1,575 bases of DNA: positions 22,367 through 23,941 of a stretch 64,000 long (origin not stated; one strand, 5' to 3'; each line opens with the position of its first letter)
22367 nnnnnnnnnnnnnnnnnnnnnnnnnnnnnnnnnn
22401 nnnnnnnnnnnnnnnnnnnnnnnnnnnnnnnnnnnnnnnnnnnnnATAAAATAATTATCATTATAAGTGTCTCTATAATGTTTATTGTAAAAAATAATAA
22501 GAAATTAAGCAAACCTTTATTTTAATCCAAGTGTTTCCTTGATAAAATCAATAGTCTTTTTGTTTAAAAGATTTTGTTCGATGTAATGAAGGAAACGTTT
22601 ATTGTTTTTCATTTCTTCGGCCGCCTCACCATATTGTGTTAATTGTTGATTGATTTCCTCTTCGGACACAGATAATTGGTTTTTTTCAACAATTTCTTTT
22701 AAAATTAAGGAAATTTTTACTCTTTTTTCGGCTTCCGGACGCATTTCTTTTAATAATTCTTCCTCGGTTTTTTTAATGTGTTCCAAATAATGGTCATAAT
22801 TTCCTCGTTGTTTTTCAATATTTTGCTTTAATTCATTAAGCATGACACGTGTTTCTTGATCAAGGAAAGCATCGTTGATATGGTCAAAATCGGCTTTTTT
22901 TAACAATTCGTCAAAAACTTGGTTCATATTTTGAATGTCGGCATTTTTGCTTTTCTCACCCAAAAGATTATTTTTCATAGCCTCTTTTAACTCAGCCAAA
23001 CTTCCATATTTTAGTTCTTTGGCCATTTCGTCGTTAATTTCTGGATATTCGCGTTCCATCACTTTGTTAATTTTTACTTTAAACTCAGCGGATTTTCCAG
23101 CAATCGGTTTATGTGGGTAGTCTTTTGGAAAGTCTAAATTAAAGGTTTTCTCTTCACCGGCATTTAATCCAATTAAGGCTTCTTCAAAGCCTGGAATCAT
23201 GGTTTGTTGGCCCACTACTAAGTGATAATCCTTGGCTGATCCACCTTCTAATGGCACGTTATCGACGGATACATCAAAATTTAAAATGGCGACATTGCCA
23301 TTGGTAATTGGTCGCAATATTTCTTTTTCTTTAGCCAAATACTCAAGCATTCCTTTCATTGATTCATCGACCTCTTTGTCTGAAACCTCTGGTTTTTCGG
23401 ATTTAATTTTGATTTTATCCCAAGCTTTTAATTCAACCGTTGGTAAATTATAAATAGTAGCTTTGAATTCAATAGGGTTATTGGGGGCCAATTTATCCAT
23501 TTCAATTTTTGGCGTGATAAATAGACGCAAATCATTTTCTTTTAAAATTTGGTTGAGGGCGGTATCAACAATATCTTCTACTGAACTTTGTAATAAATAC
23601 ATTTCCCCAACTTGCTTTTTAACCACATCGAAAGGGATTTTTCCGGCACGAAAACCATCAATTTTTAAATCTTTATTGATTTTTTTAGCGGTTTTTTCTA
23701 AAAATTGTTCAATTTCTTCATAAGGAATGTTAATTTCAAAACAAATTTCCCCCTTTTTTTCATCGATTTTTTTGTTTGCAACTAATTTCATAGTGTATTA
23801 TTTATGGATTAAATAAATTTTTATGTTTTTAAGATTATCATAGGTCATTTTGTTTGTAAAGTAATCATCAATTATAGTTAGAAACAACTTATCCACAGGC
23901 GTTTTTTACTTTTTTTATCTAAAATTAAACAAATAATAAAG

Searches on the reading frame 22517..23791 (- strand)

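Call 36: search_protein_families(library=pfam, proteins=[window:22517-23791:-], max_evalue=0.001)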
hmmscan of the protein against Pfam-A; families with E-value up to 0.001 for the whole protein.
window:22517-23791:- (424 aa): 4 families
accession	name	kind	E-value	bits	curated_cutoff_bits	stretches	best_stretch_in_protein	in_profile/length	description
PF05697.18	Trigger_N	-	5.6e-31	108.2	22.2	1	9-146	5-142/144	Bacterial trigger factor protein (TF)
PF05698.19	Trigger_C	-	8.5e-25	88.1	22.7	1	264-419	1-162/162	Bacterial trigger factor protein (TF) C-terminus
PF00254.34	FKBP_C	-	2.2e-10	41.2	21.1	1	163-241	6-93/94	FKBP-type peptidyl-prolyl cis-trans isomerase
PF18795.7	HSM3_N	-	0.00085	19.4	24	1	240-325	21-103/237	DNA mismatch repair protein HSM3, N terminal domain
